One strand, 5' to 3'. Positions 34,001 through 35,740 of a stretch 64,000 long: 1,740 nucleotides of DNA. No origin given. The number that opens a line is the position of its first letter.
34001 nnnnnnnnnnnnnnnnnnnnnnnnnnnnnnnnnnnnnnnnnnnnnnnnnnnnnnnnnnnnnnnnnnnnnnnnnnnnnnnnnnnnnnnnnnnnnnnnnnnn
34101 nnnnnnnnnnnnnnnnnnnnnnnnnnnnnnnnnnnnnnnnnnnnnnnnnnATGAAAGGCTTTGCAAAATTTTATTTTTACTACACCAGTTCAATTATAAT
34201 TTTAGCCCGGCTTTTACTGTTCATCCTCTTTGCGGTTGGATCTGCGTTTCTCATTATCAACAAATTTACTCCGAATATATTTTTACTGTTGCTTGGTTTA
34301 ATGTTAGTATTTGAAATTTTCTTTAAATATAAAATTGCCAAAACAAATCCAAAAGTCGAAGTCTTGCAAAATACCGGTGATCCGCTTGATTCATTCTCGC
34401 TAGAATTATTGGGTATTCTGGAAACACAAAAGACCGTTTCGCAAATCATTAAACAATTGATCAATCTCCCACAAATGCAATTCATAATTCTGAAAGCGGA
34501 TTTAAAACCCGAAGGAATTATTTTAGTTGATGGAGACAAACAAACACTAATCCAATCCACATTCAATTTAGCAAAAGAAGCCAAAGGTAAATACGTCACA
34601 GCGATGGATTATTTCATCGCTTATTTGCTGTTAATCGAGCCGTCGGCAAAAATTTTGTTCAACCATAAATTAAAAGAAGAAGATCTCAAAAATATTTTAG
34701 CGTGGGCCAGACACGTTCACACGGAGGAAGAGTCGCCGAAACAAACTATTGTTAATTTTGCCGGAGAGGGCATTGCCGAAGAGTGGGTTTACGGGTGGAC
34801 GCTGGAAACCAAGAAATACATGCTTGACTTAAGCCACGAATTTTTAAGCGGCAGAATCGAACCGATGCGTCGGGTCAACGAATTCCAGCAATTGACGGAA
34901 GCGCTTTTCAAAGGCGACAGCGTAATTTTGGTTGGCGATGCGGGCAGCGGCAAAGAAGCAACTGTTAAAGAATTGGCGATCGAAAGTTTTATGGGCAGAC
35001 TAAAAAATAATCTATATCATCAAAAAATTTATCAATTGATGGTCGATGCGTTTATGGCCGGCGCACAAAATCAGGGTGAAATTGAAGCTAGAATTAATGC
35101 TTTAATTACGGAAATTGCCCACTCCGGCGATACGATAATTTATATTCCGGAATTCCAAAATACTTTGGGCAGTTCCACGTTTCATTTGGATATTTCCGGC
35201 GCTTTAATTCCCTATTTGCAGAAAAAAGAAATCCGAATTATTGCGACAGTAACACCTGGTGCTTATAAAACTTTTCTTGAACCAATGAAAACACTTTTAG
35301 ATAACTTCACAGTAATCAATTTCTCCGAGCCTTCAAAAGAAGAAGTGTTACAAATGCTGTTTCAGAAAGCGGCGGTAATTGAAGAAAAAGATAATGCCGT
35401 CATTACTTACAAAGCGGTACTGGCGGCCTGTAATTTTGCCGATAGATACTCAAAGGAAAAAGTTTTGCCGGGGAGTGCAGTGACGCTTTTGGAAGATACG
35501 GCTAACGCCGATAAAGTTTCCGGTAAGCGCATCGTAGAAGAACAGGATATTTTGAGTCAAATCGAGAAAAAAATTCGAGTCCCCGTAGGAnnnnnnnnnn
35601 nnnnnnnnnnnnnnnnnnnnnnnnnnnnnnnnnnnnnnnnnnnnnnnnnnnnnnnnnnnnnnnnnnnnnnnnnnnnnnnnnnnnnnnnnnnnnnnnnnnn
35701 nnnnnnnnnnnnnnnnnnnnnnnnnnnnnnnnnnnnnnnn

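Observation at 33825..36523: Membrane-anchored Hsp100/Clp ATPase with inactivated D1 Walker motifs and a small membrane partner, at the end of the heat-shock block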

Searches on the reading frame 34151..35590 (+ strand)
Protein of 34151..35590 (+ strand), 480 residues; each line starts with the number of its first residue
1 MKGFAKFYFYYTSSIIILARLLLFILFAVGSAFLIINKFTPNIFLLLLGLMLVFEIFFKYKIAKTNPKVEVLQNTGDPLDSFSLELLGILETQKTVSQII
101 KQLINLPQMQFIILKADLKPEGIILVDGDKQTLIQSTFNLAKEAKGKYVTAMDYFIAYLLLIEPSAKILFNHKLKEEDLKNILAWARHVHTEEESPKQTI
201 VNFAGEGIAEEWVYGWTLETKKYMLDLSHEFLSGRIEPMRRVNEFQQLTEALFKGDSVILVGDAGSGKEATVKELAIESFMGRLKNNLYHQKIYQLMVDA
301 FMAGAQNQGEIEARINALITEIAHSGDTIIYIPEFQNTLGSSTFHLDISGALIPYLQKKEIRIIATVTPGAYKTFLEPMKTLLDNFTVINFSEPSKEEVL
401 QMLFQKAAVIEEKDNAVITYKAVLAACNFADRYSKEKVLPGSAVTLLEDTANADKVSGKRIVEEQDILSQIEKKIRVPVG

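Call 16: find_related_loci(query=A1, collection=genome_contigs, flank=8000)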
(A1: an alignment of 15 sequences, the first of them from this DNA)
Query A1 (480 aa) in genome_contigs; peptide patterns used: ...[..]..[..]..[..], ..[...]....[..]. (x = any residue, [..] = any of these).
599 stretches matched a pattern (row limit reached: there are more); 40 encode a relative of the query (tblastn E <= 1e-3); 40 distinct loci.
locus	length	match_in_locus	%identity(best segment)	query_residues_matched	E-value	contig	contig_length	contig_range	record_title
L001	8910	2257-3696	84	1-480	0e+0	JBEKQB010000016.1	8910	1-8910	MAG: Candidatus Levyibacteriota bacterium isolate SPRUCE 478 SPRUCE_478_16, whole genome shotgun sequence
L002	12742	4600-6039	58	1-480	0e+0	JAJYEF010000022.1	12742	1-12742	MAG: bacterium isolate DBS1-1.bin22 NODE_8705_length_12742_cov_3.321284, whole genome shotgun sequence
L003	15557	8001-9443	57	1-480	0e+0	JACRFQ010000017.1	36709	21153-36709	MAG: Candidatus Levyibacteriota bacterium isolate NC_groundwater_1729_Pr3_B-0.1um_34_132 SR-2_scaffold_141_811693, whole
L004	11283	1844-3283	52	1-480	1e-165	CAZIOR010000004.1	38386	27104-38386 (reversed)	MAG TPA_asm: uncultured Gammaproteobacteria bacterium isolate SRP298887_co1_352 genome assembly, contig: NODE_787_length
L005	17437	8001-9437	53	1-480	6e-162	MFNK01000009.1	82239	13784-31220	MAG: Candidatus Levybacteria bacterium RIFCSPHIGHO2_01_FULL_36_15b rifcsphigho2_01_scaffold_346, whole genome shotgun se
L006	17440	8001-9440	51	1-480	2e-161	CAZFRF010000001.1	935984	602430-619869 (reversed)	MAG TPA_asm: uncultured Gammaproteobacteria bacterium isolate SRP292972_co1_100 genome assembly, contig: NODE_5_length_9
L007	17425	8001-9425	52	4-480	2e-157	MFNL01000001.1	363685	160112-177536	MAG: Candidatus Levybacteria bacterium RIFCSPHIGHO2_01_FULL_37_17 rifcsphigho2_01_scaffold_35, whole genome shotgun sequ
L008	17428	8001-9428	50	4-480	3e-156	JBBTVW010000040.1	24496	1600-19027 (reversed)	MAG: Patescibacteria group bacterium isolate H43-bin095_1 H43_bin095_1_000000000040, whole genome shotgun sequence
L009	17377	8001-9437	51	1-480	3e-150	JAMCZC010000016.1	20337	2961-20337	MAG: Patescibacteria group bacterium isolate FK_Sedi_B_Bin.322 NODE_9161_length_20337_cov_41.9952, whole genome shotgun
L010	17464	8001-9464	40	4-480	2e-111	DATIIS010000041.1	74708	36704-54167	MAG TPA_asm: Candidatus Saccharimonadales bacterium isolate SMAG_U15671 k141_111530, whole genome shotgun sequence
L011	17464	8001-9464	38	4-480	4e-109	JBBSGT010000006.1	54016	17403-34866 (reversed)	MAG: Candidatus Levyibacteriota bacterium isolate LS2_sbin.47 LS2_sbin.47_K_242305_L_54016_cov_22.0122, whole genome sho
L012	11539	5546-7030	38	1-480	2e-105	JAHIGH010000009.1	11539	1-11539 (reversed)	MAG: Patescibacteria group bacterium isolate KR11_N2.mb.17 KR11_N2.mb.17_k141_5066, whole genome shotgun sequence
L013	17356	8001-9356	36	2-451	4e-96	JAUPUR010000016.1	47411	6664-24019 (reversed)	MAG: Patescibacteria group bacterium isolate erpe_2018_sw_18hr_WHONDRS-SW48-000091_B_bin.71 scaffold_55176, whole genome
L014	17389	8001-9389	35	33-480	7e-92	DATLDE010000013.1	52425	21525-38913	MAG TPA_asm: Candidatus Limnocylindrales bacterium isolate SMAG_U14342 k141_10006280, whole genome shotgun sequence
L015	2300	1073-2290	39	1-403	9e-89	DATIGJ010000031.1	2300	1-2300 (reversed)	MAG TPA_asm: Patescibacteria group bacterium isolate SMAG_U16418 k141_560924, whole genome shotgun sequence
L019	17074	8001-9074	25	133-479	8e-31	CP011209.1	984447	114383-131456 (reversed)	MAG: Candidatus Wolfebacteria bacterium GW2011_GWB1_47_1 chromosome, complete genome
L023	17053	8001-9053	26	141-479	2e-29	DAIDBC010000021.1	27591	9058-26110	MAG TPA_asm: Candidatus Colwellbacteria bacterium isolate clean1856 k141_292660, whole genome shotgun sequence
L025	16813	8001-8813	28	212-479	6e-29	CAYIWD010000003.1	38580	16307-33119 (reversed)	MAG TPA_asm: uncultured Candidatus Saccharibacteria bacterium isolate ERP119705_co3_600 genome assembly, contig: NODE_10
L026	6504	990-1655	29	257-479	1e-28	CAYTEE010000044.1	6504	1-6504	MAG TPA_asm: uncultured Candidatus Saccharibacteria bacterium isolate SRP050083_co2_44 genome assembly, contig: NODE_106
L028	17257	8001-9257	25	99-479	4e-28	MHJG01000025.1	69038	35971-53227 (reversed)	MAG: Candidatus Harrisonbacteria bacterium RIFCSPHIGHO2_02_FULL_42_16 rifcsphigho2_02_scaffold_998, whole genome shotgun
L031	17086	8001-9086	25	131-479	2e-27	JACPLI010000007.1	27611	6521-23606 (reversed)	MAG: Candidatus Liptonbacteria bacterium isolate NC_groundwater_517_Ag_S-0.1um_55_12 S35_SO-1_scaffold_107647, whole gen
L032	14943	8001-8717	28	244-479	3e-27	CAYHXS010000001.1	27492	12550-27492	MAG TPA_asm: uncultured Candidatus Saccharibacteria bacterium isolate ERP119705_co17_1020 genome assembly, contig: NODE_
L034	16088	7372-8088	28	243-479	4e-28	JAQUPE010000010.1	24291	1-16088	MAG: Candidatus Paceibacterota bacterium isolate STD1_217 NODE_4431_length_24291_cov_5.160611_Sandtown_D1, whole genome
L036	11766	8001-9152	26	109-479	1e-23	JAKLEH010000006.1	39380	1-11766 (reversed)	MAG: Patescibacteria group bacterium isolate RA.bin129 RA.bin129_6, whole genome shotgun sequence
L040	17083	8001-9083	25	131-479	5e-28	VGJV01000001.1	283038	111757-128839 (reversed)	MAG: Candidatus Liptonbacteria bacterium isolate M_DeepCast_50m_m2_187 M_DeepCast_50m_m2_187_Ga0194121_10000014, whole g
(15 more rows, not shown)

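Call 23: search_protein_representatives(alignment_id=A1)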
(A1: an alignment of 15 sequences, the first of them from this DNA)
Query: 15 sequences, 480 profile positions. Proteins with E-value up to 0.001 (for the whole library): 15507; up to 1e-10: 9660; up to 1e-30: 1049. The best 150 are listed.
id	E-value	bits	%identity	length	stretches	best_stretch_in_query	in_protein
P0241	3.2e-198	675.6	-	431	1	1-407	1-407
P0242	2.2e-153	527.8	-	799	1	3-478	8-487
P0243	4.1e-152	523.6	-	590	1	1-479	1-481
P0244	8.0e-149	512.7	-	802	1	3-479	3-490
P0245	1.6e-136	472.2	-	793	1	1-477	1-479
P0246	8.1e-136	469.9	-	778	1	1-479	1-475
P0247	9.0e-130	449.9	-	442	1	55-476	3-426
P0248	3.6e-120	418.2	-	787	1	3-480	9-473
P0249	5.4e-120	417.7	-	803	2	1-479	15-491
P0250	4.1e-119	414.8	-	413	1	1-404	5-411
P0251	2.9e-115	402.0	-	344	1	1-335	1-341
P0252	3.1e-115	402.0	-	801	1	3-480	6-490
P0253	4.7e-113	394.8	-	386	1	6-379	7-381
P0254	4.2e-112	391.6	-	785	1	1-480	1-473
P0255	5.7e-111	387.9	-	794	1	6-477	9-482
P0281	5.4e-69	249.5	-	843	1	21-480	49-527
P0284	2.0e-61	224.5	-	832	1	21-480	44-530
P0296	1.9e-53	198.2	-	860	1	8-479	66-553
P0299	1.1e-50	189.1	-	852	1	166-479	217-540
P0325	8.2e-45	169.7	-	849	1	19-478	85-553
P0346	2.2e-42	161.7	-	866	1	68-479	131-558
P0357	1.2e-41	159.3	-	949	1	166-477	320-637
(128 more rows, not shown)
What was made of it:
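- The pair is vertically conserved phylum-wide (calls 16, 23). About 1000 representative clusters keep the architecture (call 23).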

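Call 49: search_protein_families(library=pfam, proteins=[L036:7374-10088:+, L019:7473-10004:+, L025:7215-9731:+, P0325, P0296, L040:7172-7516:+, L036:6948-7367:+, L025:6868-7215:+], max_evalue=0.01)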
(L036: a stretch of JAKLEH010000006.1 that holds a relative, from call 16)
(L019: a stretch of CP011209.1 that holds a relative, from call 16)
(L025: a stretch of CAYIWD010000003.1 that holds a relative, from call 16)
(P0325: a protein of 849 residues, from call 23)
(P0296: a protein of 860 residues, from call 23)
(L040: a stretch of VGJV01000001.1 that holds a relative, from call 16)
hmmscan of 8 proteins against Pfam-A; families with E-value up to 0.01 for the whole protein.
L036:7374-10088:+ (905 aa): 21 families
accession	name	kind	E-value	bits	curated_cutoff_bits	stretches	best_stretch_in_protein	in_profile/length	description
PF07724.20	AAA_2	-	7.1e-53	179.5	27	1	641-801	1-164/166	AAA domain (Cdc48 subfamily)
PF10431.15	ClpB_D2-small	-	1.8e-20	73.2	21.9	1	809-888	1-80/81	C-terminal, D2-small domain, of ClpB protein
PF00004.35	AAA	-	1e-13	52.3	21.2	1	647-761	2-110/131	ATPase family associated with various cellular activities (AAA)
PF07728.20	AAA_5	-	9.9e-13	48.7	22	1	645-763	1-125/139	AAA domain (dynein-related subfamily)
PF13401.12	AAA_22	-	1.9e-07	31.9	27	1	648-736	10-109/130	AAA domain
PF13191.12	AAA_16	-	3.5e-07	31.3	32.6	1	357-397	8-52/167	AAA ATPase domain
PF00158.32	Sigma54_activat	-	8.9e-07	29.2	20.2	1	625-751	4-134/168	Sigma-54 interaction domain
PF12775.13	AAA_7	-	2.3e-06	27.7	25.8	1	645-723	35-112/181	P-loop containing dynein motor region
PF20720.3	nSTAND3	-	2.6e-06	27.7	27.2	0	647-678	21-52/155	Novel STAND NTPase 3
PF17871.7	AAA_lid_9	-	3.2e-05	24.2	22.8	1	508-604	2-97/104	AAA lid domain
PF03193.22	RsgA_GTPase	-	6.1e-05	23.3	30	0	335-392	72-129/174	RsgA GTPase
PF13604.12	AAA_30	-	0.00033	20.9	27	0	364-429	13-63/191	AAA domain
PF13238.12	AAA_18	-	0.00075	20.4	29.4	0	649-669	4-25/128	AAA domain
PF13671.12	AAA_33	-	0.0011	19.8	27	0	647-677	3-28/143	AAA domain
PF07726.17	AAA_3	-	0.0018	18.6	27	0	652-759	8-110/131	ATPase family associated with various cellular activities (AAA)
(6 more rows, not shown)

L019:7473-10004:+ (844 aa): 26 families (the best 25 are shown)
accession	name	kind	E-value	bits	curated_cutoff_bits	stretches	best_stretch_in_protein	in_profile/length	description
PF07724.20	AAA_2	-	6.1e-50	169.9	27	1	583-742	2-165/166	AAA domain (Cdc48 subfamily)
PF10431.15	ClpB_D2-small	-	4.2e-22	78.4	21.9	1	749-829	1-80/81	C-terminal, D2-small domain, of ClpB protein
PF00004.35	AAA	-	1.9e-17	64.4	21.2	2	588-711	2-119/131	ATPase family associated with various cellular activities (AAA)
PF07728.20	AAA_5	-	1e-15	58.4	22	1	587-704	2-125/139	AAA domain (dynein-related subfamily)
PF00158.32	Sigma54_activat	-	3.5e-08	33.8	20.2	1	580-710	18-148/168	Sigma-54 interaction domain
PF17871.7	AAA_lid_9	-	8.2e-08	32.5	22.8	1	451-535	2-86/104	AAA lid domain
PF20720.3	nSTAND3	-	5.1e-07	30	27.2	1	309-338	16-45/155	Novel STAND NTPase 3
PF13191.12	AAA_16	-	1.5e-06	29.2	32.6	1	291-337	2-51/167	AAA ATPase domain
PF13238.12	AAA_18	-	6.1e-06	27.2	29.4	0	589-686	3-94/128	AAA domain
PF05729.18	NACHT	-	7.2e-06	26.4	26.7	0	586-670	2-99/167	NACHT domain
PF12775.13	AAA_7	-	8.7e-06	25.8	25.8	0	586-651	35-100/181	P-loop containing dynein motor region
PF13401.12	AAA_22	-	1.2e-05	26.1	27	1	588-678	9-110/130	AAA domain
PF01078.27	Mg_chelatase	-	3.8e-05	23.6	20.3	0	305-343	17-54/207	Magnesium chelatase, subunit ChlI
PF20030.5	bpMoxR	-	5e-05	22.9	27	0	305-334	26-55/205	MoxR domain in the MoxR-vWA-beta-propeller ternary systems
PF05673.19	DUF815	-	0.00023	20.8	23.8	0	305-336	48-79/249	Protein of unknown function (DUF815)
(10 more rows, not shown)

L025:7215-9731:+ (839 aa): 27 families (the best 25 are shown)
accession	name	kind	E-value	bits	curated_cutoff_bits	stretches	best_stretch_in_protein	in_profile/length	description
PF07724.20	AAA_2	-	1.8e-51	174.9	27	1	582-741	2-165/166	AAA domain (Cdc48 subfamily)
PF10431.15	ClpB_D2-small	-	4.5e-22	78.3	21.9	1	748-829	1-81/81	C-terminal, D2-small domain, of ClpB protein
PF00004.35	AAA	-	4.8e-16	59.8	21.2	2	587-707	2-116/131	ATPase family associated with various cellular activities (AAA)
PF07728.20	AAA_5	-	1.2e-14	54.9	22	1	586-703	2-125/139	AAA domain (dynein-related subfamily)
PF20720.3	nSTAND3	-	2.4e-07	31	27.2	1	296-337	6-45/155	Novel STAND NTPase 3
PF13401.12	AAA_22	-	3.8e-07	30.9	27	0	587-677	9-110/130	AAA domain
PF12775.13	AAA_7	-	4.8e-07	29.9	25.8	0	586-660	36-109/181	P-loop containing dynein motor region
PF17871.7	AAA_lid_9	-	3.9e-06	27.2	22.8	1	449-541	1-91/104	AAA lid domain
PF20030.5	bpMoxR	-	8.2e-06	25.5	27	0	293-333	13-55/205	MoxR domain in the MoxR-vWA-beta-propeller ternary systems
PF05729.18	NACHT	-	1.2e-05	25.6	26.7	0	312-343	3-34/167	NACHT domain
PF03193.22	RsgA_GTPase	-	7.5e-05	23.1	30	0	296-332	93-129/174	RsgA GTPase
PF00158.32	Sigma54_activat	-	0.00014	22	20.2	0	584-707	23-150/168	Sigma-54 interaction domain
PF13191.12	AAA_16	-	0.00016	22.6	32.6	0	296-336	8-51/167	AAA ATPase domain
PF13238.12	AAA_18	-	0.00021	22.2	29.4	0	588-615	3-33/128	AAA domain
PF00005.33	ABC_tran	-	0.00042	21.4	25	0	586-607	14-35/137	ABC transporter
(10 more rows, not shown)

P0325 (849 aa): 29 families (the best 25 are shown)
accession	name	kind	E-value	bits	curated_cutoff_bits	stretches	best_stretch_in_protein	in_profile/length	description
PF07724.20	AAA_2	-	2.9e-47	161.2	27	1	602-753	1-164/166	AAA domain (Cdc48 subfamily)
PF10431.15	ClpB_D2-small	-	2.6e-24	85.5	21.9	1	761-840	1-80/81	C-terminal, D2-small domain, of ClpB protein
PF00004.35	AAA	-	2.9e-23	83.2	21.2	2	330-455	1-119/131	ATPase family associated with various cellular activities (AAA)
PF17871.7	AAA_lid_9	-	5.9e-12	45.9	22.8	1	471-564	2-95/104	AAA lid domain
PF07728.20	AAA_5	-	1.8e-11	44.6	22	1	607-716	2-125/139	AAA domain (dynein-related subfamily)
PF13191.12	AAA_16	-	5.5e-08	33.9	32.6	0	309-351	3-48/167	AAA ATPase domain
PF05496.18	RuvB_N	-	1e-07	32.3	27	0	573-690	6-110/159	Holliday junction DNA helicase RuvB P-loop domain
PF12775.13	AAA_7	-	1.4e-07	31.6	25.8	1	606-657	35-86/181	P-loop containing dynein motor region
PF13401.12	AAA_22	-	1.8e-07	32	27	0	608-660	9-61/130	AAA domain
PF05673.19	DUF815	-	2.1e-07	30.8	23.8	0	299-352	25-78/249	Protein of unknown function (DUF815)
PF13173.12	AAA_14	-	2.6e-07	31.1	27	1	609-676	7-74/129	AAA domain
PF01443.25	Viral_helicase1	-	2.1e-06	28.1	21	0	610-686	4-80/228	Viral superfamily 1 RNA helicase core domain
PF01695.23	IstB_IS21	-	2.4e-06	27.7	24.1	1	312-392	77-153/238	IstB-like ATP binding protein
PF20720.3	nSTAND3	-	2.5e-06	27.7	27.2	0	608-639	21-52/155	Novel STAND NTPase 3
PF04851.21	ResIII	-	7.8e-06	26.3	22.5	0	579-631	8-50/164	Type III restriction enzyme, res subunit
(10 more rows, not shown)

P0296 (860 aa): 39 families (the best 25 are shown)
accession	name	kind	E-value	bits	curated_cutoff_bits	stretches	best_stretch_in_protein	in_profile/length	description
PF07724.20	AAA_2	-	3.2e-54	183.8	27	1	601-765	1-164/166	AAA domain (Cdc48 subfamily)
PF10431.15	ClpB_D2-small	-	3.8e-23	81.7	21.9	1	773-852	1-80/81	C-terminal, D2-small domain, of ClpB protein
PF00004.35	AAA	-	1.7e-21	77.5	21.2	2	331-415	1-73/131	ATPase family associated with various cellular activities (AAA)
PF07728.20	AAA_5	-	1.3e-16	61.3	22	1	606-727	2-125/139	AAA domain (dynein-related subfamily)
PF17871.7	AAA_lid_9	-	1.7e-14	54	22.8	1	468-551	1-84/104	AAA lid domain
PF00158.32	Sigma54_activat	-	3.4e-11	43.5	20.2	1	599-742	18-157/168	Sigma-54 interaction domain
PF13401.12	AAA_22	-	2.8e-10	41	27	1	326-416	3-98/130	AAA domain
PF05729.18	NACHT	-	2.1e-09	37.9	26.7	1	331-361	3-33/167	NACHT domain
PF13173.12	AAA_14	-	3.4e-09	37.2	27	1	330-417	4-80/129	AAA domain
PF13191.12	AAA_16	-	7e-09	36.8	32.6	1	310-412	3-145/167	AAA ATPase domain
PF20720.3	nSTAND3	-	5.8e-07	29.8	27.2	1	314-356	5-45/155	Novel STAND NTPase 3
PF12775.13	AAA_7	-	2.5e-06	27.6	25.8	0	326-352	31-57/181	P-loop containing dynein motor region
PF13604.12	AAA_30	-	5.3e-06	26.7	27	0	318-356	8-46/191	AAA domain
PF05496.18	RuvB_N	-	1.1e-05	25.7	27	0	596-625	26-55/159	Holliday junction DNA helicase RuvB P-loop domain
PF01695.23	IstB_IS21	-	1.4e-05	25.1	24.1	0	326-392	90-152/238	IstB-like ATP binding protein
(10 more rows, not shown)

L040:7172-7516:+ (115 aa): 0 families

L036:6948-7367:+ (140 aa): 0 families

L025:6868-7215:+ (116 aa): 0 families

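Call 57: search_protein_families(library=pfam, proteins=[L034:9137-9793:+, L026:3288-5027:+, L028:13455-13934:+, L025:12522-13073:-, L032:12819-13160:-, L031:5335-6438:+, L023:6439-7074:-, L034:3433-4026:+, L019:6124-6804:+], max_evalue=0.001)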
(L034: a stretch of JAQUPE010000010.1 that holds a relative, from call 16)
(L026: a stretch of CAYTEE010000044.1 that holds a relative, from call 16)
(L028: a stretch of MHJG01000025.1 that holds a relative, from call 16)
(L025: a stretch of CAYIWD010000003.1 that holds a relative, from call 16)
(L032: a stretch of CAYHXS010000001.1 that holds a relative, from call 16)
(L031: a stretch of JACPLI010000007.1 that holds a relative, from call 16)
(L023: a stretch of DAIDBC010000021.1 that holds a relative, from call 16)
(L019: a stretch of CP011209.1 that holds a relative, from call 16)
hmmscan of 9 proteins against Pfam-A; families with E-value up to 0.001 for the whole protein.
L034:9137-9793:+ (219 aa): 3 families
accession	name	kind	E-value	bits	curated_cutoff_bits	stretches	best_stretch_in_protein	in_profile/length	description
PF07690.21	MFS_1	-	5.4e-18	65.5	33.4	1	25-196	6-175/347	Major Facilitator Superfamily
PF05977.19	MFS_3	-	1.3e-05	24.3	27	1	100-218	94-211/524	Transmembrane secretion effector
PF06779.20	MFS_4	-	1.9e-05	24.7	26.3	1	88-203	62-175/364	Uncharacterised MFS-type transporter YbfB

L026:3288-5027:+ (580 aa): 8 families
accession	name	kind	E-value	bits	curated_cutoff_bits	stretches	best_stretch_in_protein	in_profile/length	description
PF14791.11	DNA_pol_B_thumb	-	1.2e-24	86.4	25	1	258-318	1-63/63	DNA polymerase beta thumb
PF14716.13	HHH_8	-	3.2e-18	66.3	30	1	5-81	2-73/73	Helix-hairpin-helix domain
PF14520.12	HHH_5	-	1.3e-09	38.9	27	1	97-150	3-54/57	Helix-hairpin-helix domain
PF02811.25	PHP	-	5.4e-08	33.8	26.4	1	343-425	1-67/164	PHP domain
PF14792.12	DNA_pol_B_palm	-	5.7e-05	23.8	25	1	173-210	14-51/113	DNA polymerase beta palm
PF01909.29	NTP_transf_2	-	0.00049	20.9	21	0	170-223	1-47/93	Nucleotidyltransferase domain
PF00633.29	HHH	-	0.00062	19.9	24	0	86-112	1-27/30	Helix-hairpin-helix motif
PF10391.15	DNA_pol_lambd_f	-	0.00072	19.8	29.8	0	98-129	3-32/51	Fingers domain of DNA polymerase lambda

L028:13455-13934:+ (160 aa): 1 family
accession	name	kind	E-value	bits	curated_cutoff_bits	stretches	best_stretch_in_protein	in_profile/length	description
PF00293.34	NUDIX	-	6e-17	62.3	21.1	1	5-132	5-129/134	NUDIX domain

L025:12522-13073:- (183 aa): 2 families
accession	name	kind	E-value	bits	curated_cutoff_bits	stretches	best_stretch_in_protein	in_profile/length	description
PF05198.21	IF3_N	-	2.6e-25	88.8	26.9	1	22-91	1-70/70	Translation initiation factor IF-3, N-terminal domain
PF00707.27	IF3_C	-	1.1e-16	61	34.8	1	99-182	2-85/86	Translation initiation factor IF-3, C-terminal domain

L032:12819-13160:- (113 aa): 1 family
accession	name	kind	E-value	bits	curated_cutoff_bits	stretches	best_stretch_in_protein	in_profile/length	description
PF00453.23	Ribosomal_L20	-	3.1e-38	130.6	30.8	1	2-107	1-106/107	Ribosomal protein L20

L031:5335-6438:+ (368 aa): 2 families
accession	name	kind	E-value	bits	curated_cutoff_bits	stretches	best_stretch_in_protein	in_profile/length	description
PF01490.24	Aa_trans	-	1.9e-09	37.1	25.6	1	8-112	7-115/410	Transmembrane amino acid transporter protein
PF03222.19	Trp_Tyr_perm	-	3.7e-06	26.7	22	1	6-237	5-241/393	Tryptophan/tyrosine permease family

L023:6439-7074:- (211 aa): 1 family
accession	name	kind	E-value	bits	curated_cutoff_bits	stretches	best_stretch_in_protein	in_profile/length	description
PF03167.25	UDG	-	7.9e-37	126.9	24.3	1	28-174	1-139/141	Uracil DNA glycosylase superfamily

L034:3433-4026:+ (198 aa): 3 families
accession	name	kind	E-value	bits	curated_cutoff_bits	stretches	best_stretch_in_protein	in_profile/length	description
PF18306.6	LDcluster4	-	4e-37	127.6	26.3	1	12-175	1-148/151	SLOG cluster4 family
PF03641.19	Lysine_decarbox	-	5.8e-06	27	27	1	61-136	5-74/131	Possible lysine decarboxylase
PF18185.7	STALD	-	0.00016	21.7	24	0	126-182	137-191/211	Sir2- and TIR-associating SLOG family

L019:6124-6804:+ (227 aa): 1 family
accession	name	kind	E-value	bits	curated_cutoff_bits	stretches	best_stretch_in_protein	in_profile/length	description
PF05552.17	MS_channel_1st_1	-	4.8e-17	62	22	2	14-61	3-50/50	Mechanosensitive ion channel, conserved TM helix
